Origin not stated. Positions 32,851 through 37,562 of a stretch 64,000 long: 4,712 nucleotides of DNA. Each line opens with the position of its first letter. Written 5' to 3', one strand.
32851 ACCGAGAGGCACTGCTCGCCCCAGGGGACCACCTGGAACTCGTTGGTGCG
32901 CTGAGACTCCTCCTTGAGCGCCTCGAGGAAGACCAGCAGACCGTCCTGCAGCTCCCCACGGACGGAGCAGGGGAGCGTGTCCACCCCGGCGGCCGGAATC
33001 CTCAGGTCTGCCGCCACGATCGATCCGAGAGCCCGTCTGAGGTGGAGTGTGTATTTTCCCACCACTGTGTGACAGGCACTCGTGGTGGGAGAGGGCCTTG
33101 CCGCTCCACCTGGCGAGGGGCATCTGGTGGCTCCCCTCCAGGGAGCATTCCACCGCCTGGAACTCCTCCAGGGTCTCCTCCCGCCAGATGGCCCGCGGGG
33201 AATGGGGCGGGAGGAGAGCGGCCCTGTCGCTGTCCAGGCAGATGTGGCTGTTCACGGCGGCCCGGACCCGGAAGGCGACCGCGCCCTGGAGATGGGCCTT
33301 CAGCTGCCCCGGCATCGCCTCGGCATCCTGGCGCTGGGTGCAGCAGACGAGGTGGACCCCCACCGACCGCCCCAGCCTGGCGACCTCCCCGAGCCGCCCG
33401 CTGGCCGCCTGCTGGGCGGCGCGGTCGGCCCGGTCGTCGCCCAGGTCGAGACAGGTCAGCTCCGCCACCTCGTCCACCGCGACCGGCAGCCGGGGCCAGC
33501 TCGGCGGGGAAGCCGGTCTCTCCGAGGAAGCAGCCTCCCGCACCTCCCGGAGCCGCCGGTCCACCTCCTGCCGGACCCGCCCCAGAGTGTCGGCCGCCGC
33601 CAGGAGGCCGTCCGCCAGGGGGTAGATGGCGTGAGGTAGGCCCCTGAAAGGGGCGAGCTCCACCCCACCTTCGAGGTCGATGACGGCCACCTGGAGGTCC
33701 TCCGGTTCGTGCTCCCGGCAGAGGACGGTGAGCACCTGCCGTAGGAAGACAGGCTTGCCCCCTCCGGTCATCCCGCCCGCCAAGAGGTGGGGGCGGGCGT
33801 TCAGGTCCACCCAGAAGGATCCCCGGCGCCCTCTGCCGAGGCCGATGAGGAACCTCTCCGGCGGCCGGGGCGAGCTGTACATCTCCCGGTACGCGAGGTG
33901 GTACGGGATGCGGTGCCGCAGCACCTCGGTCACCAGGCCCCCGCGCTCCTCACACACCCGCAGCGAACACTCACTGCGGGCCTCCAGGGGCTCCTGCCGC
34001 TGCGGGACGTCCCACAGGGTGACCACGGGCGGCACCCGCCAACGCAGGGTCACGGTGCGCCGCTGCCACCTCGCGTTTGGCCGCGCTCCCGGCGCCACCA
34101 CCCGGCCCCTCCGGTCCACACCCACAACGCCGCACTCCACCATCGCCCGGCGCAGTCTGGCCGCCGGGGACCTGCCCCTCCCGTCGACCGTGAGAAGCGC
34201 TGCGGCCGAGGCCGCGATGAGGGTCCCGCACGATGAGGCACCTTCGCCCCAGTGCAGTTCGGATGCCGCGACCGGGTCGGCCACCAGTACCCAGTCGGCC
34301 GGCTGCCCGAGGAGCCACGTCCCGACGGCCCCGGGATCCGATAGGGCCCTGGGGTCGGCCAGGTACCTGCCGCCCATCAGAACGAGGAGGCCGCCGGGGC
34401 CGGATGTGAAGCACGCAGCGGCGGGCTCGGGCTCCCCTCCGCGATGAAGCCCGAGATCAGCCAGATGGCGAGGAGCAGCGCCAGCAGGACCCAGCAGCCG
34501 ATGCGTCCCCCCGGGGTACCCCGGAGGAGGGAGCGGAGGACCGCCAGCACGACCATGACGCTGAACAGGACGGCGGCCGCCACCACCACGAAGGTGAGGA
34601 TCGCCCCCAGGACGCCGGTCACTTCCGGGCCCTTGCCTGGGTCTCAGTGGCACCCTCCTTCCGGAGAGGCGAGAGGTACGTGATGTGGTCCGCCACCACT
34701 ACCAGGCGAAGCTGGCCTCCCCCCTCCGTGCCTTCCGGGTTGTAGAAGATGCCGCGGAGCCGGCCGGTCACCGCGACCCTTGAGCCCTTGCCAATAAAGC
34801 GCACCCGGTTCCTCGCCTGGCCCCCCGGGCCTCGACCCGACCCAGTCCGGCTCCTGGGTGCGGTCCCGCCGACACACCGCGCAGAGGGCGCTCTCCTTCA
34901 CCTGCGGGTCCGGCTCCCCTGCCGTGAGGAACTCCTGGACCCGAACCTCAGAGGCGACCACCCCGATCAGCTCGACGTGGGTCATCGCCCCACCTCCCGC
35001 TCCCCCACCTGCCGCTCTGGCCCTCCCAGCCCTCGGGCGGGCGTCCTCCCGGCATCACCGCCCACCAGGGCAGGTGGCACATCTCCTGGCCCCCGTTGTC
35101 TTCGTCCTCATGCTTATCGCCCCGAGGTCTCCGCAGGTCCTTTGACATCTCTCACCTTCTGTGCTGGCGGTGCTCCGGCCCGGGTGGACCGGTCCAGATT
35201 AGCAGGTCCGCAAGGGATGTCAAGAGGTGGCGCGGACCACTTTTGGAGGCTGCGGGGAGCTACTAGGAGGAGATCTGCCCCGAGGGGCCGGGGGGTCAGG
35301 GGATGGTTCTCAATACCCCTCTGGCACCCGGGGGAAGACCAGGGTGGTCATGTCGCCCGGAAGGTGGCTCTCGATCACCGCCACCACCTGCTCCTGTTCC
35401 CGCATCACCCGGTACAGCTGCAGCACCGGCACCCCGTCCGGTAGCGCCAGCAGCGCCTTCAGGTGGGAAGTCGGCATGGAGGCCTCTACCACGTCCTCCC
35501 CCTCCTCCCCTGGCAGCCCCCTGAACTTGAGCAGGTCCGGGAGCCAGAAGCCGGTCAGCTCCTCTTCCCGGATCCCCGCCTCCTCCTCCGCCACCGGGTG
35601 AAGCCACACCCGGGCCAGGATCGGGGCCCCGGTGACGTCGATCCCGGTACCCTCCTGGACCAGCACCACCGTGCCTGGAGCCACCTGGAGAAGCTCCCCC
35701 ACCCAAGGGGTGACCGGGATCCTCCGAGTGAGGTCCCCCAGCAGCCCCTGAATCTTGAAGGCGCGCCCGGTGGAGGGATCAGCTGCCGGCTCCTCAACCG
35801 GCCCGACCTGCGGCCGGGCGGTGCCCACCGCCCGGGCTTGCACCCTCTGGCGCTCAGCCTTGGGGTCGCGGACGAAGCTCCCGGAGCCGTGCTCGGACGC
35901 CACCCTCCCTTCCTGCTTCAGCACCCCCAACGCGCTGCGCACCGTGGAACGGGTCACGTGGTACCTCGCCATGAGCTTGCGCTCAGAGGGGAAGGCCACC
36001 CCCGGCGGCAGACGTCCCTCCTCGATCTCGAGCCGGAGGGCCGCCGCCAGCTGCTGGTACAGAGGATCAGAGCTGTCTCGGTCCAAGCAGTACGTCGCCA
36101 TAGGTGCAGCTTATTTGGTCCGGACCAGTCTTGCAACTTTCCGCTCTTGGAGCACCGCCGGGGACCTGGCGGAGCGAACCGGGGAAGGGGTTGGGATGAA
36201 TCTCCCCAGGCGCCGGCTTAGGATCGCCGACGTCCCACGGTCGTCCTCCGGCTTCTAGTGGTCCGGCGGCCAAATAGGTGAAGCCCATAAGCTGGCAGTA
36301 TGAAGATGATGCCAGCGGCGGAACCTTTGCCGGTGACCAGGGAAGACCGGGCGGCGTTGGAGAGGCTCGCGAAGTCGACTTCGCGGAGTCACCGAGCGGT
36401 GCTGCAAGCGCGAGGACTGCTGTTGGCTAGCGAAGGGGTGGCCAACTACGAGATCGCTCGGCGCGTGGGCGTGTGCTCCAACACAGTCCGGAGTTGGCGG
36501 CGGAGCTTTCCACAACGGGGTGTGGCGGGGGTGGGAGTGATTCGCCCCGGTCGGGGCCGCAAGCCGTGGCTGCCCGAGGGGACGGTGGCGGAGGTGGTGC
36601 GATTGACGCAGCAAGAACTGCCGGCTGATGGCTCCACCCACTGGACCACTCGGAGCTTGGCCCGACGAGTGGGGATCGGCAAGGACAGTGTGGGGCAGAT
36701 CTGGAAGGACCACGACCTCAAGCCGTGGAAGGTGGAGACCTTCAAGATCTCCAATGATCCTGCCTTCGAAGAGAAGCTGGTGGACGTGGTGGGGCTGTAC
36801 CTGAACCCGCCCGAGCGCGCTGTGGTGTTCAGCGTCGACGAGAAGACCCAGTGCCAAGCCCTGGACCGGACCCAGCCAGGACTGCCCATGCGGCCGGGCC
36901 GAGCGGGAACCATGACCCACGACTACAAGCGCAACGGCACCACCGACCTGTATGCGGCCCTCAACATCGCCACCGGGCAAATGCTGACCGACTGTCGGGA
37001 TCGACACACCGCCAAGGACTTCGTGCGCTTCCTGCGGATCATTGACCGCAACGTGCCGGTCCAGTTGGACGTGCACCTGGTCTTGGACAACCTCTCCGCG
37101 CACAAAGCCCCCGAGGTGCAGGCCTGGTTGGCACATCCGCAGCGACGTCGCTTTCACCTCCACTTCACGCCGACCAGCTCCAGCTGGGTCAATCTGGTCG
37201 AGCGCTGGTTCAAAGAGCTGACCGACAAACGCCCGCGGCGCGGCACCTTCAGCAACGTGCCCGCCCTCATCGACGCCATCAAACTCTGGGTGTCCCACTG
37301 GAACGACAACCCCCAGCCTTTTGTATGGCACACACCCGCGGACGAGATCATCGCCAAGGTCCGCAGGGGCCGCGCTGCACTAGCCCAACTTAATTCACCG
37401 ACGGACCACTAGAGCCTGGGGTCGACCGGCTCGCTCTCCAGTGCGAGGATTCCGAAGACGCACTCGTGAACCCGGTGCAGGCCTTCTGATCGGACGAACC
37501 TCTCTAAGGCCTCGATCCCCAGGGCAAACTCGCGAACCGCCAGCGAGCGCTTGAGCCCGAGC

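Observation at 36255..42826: hen1-pnkp RNA-repair operon as cargo of the conjugative element, bracketed by two inverted IS630 copies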

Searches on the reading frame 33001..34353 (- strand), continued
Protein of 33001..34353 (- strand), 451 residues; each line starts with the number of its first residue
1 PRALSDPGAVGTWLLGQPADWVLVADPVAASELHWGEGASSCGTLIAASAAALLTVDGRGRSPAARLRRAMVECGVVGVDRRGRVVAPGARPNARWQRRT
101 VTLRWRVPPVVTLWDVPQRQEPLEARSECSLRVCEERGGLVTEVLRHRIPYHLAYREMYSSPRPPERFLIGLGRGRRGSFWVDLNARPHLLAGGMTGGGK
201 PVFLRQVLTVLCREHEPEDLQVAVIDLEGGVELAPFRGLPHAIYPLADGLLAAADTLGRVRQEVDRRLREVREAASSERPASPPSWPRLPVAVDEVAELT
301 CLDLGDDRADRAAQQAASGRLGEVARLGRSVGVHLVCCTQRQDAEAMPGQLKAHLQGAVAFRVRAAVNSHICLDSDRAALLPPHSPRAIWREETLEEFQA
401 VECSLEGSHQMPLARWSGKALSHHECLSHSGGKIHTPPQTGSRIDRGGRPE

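Call 90: fold_search(model_id=the predicted structure, library=pdb)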
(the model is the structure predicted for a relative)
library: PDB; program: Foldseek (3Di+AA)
matches with E <= 10: 387; with E <= 0.001: 8
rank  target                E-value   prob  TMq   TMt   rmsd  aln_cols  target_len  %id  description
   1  4cij_D                5.9e-11  1.00  0.42  0.57   7.0       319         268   16  Structure of Rolling Circle Replication Initiator Protein from Geobacillus stearothermophilus. (released 2014-12-24)
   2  4cij_B                7.5e-11  1.00  0.42  0.58   6.8       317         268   16  Structure of Rolling Circle Replication Initiator Protein from Geobacillus stearothermophilus. (released 2014-12-24)
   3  4cij_A                1.2e-10  1.00  0.40  0.56   7.5       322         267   16  Structure of Rolling Circle Replication Initiator Protein from Geobacillus stearothermophilus. (released 2014-12-24)
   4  4cij_C                1.5e-10  1.00  0.39  0.55   7.2       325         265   16  Structure of Rolling Circle Replication Initiator Protein from Geobacillus stearothermophilus. (released 2014-12-24)
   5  4cwc_A                6.8e-07  1.00  0.37  0.50   7.7       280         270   14  Structure of Rolling Circle Replication Initiator Protein (RepDE) from Staphylococcus aureus (released 2015-04-15)
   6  4cwe_A                1.4e-06  1.00  0.37  0.51   6.2       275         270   13  Structural studies of rolling circle replication initiation protein from Staphylococcus aureus (released 2015-04-15)
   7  8iue_U                9.0e-04  0.99  0.24  0.45   8.9       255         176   10  RNA polymerase III pre-initiation complex melting complex 1 (released 2023-05-24)
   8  1ais_A                9.0e-04  0.99  0.24  0.43   7.9       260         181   11  TATA-BINDING PROTEIN/TRANSCRIPTION FACTOR (II)B/TATA-BOX COMPLEX FROM PYROCOCCUS WOESEI (released 1997-07-07)
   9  1mp9_B                1.1e-03  0.98  0.22  0.40  12.1       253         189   11  TBP from a mesothermophilic archaeon, Sulfolobus acidocaldarius (released 2003-11-04)
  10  1mp9_A                1.3e-03  0.96  0.23  0.39  11.7       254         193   11  TBP from a mesothermophilic archaeon, Sulfolobus acidocaldarius (released 2003-11-04)
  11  9k3b_U                3.0e-03  0.94  0.23  0.42   9.8       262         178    9  Human RNA Polymerase III de novo transcribing complex 10 overall (TC10-overall) (released 2025-04-16)
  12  1tbp_A                4.7e-03  0.92  0.22  0.40   9.5       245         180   10  CRYSTAL STRUCTURE OF YEAST TATA-BINDING PROTEIN AND MODEL FOR INTERACTION WITH DNA (released 1994-01-31)
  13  8ffz_H                5.0e-03  0.89  0.24  0.27  12.3       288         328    9  TFIIIA-TFIIIC-Brf1-TBP complex bound to 5S rRNA gene (released 2023-06-21)
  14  1jfi_C                5.3e-03  0.94  0.23  0.41   9.5       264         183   10  Crystal Structure of the NC2-TBP-DNA Ternary Complex (released 2001-07-11)
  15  2z8u_P                9.9e-03  0.96  0.25  0.49   9.2       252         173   11  Methanococcus jannaschii TBP (released 2008-08-26)
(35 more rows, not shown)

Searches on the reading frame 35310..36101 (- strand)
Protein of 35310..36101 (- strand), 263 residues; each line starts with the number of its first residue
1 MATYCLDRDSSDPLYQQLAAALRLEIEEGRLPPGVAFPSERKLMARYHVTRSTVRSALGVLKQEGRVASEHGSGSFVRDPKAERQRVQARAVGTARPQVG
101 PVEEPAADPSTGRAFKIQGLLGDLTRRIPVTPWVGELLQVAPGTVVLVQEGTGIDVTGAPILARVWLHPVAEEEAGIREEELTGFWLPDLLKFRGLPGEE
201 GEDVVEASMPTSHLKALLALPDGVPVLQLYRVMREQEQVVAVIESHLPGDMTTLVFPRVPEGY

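Call 10: search_protein_families(library=pfam, proteins=[window:35310-36101:-], max_evalue=0.01)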
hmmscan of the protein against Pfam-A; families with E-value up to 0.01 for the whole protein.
window:35310-36101:- (263 aa): 2 families
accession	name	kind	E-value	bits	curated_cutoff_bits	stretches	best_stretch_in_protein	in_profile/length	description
PF00392.27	GntR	-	1.4e-17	63.5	27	1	14-77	1-64/64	Bacterial regulatory proteins, gntR family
PF07702.18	UTRA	-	4.3e-08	33.5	23.8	1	191-251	77-139/141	UTRA domain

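Call 39: search_protein_families(library=ncbifam, proteins=[window:35310-36101:-], max_evalue=0.01)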
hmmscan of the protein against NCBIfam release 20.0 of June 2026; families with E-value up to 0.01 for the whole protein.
window:35310-36101:- (263 aa): 26 families (the best 25 are shown)
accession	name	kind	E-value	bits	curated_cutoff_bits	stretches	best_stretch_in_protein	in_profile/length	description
TIGR02018.2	his_ut_repres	equivalog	3e-22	79.1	220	2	15-92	1-78/226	histidine utilization transcriptional repressor HutC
NF052290.2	MocR_like_YczR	exception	7.7e-20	71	487.4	1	9-92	15-98/458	MocR-like transcription factor YczR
NF052282.1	PLP_TF_PdxR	equivalog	1e-16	61.1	320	1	13-88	1-76/448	MocR-like pyridoxine biosynthesis transcription factor PdxR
TIGR02325.1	C_P_lyase_phnF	equivalog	4.5e-16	59.1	156.8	1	8-80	3-75/238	phosphonate metabolism transcriptional regulator PhnF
NF052441.1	TransRegRv0792c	equivalog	2.1e-15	56.7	400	1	11-83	14-86/260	Rv0792c family HTH-type transcriptional regulator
NF052281.1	rhizopine_MocR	equivalog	2.4e-14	52.8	650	1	5-95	10-100/479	rhizopine catabolism transcriptional regulator MocR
NF008491.0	PRK11402.1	subfamily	9.5e-14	51.5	269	1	6-86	4-84/243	GntR family transcriptional regulator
NF007292.0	PRK09764.1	equivalog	1.4e-12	47.3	281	1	12-82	4-74/240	GntR family transcriptional regulator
TIGR02404.1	trehalos_R_Bsub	equivalog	3.9e-12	46.3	211.95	1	15-81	2-68/233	trehalose operon repressor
NF003011.0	PRK03837.1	subfamily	7.6e-12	45.3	260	1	14-84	14-84/241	transcriptional regulator NanR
NF052286.1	ecto_TF_EhuR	exception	2.4e-11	42.9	480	1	10-86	8-84/458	MocR-like ectoine utilization transcription factor EhuR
NF011575.0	PRK14999.1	equivalog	7.4e-11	41.8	424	1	8-92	7-91/241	histidine utilization repressor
TIGR03337.1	phnR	equivalog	2.3e-10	40.5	296.75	1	15-81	3-69/231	phosphonate utilization transcriptional regulator PhnR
NF008571.0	PRK11523.1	equivalog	1.1e-09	38.2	396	1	13-90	8-85/258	transcriptional regulator ExuR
NF007741.0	PRK10421.1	equivalog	9.4e-09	35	311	1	15-82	9-76/262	transcriptional regulator LldR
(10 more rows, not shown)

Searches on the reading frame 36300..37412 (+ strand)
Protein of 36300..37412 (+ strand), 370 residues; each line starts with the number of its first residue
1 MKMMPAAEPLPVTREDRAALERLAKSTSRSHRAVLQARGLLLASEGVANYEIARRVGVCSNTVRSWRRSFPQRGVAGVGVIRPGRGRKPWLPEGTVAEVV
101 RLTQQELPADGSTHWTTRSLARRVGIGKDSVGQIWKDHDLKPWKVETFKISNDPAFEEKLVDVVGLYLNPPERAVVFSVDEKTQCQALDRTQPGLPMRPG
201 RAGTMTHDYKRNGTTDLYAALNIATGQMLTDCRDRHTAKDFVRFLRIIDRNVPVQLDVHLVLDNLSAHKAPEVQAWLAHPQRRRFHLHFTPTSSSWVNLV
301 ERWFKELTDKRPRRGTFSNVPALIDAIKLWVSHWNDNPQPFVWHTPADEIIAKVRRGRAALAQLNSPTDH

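Call 5: search_protein_families(library=pfam, proteins=[window:36300-37412:+])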
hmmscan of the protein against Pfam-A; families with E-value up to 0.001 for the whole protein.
window:36300-37412:+ (370 aa): 5 families
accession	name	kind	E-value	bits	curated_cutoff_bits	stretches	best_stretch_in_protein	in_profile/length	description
PF13358.12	DDE_3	-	5.9e-22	78.5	28.6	1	188-323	12-145/146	DDE superfamily endonuclease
PF13551.12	HTH_29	-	2.7e-09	37.4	28.1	1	37-94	2-61/64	Winged helix-turn helix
PF13565.12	HTH_32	-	9.4e-09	36.1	33.7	1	62-135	1-73/73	Homeodomain-like domain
PF13384.12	HTH_23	-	2.2e-07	30.9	24.6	1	32-77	3-48/50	Homeodomain-like domain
PF13518.12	HTH_28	-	0.00042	20.8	25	0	51-78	17-44/52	Helix-turn-helix domain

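Call 6: search_protein_families(library=ncbifam, proteins=[window:36300-37412:+])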
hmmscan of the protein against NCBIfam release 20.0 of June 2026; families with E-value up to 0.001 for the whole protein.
window:36300-37412:+ (370 aa): 4 families
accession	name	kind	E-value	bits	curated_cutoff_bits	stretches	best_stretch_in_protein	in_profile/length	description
NF033545.0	transpos_IS630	equivalog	1.4e-71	241.4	100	1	37-332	3-296/299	IS630 family transposase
NF033577.2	transpos_IS481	equivalog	7e-09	35.6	224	1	45-336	12-268/284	IS481 family transposase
NF033546.1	transpos_IS21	equivalog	0.00011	21.8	160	0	42-70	4-32/294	IS21 family transposase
NF033516.0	transpos_IS3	equivalog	0.00022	20.6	160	0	235-336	254-353/369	IS3 family transposase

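Call 53: find_encoding_contigs(protein=window:36300-37412:+, flank=3000, max_places=10)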
Protein window:36300-37412:+ (370 aa): 1 contig read that carries it; 1 place shown.
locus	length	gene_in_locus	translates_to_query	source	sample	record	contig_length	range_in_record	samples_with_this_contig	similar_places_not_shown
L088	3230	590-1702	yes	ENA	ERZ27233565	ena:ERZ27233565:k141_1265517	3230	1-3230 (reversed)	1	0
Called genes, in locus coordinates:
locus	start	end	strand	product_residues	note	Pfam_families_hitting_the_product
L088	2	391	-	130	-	?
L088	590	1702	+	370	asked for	PF13384:HTH_23 (weak), PF13551:HTH_29, PF13565:HTH_32, PF13358:DDE_3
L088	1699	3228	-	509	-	?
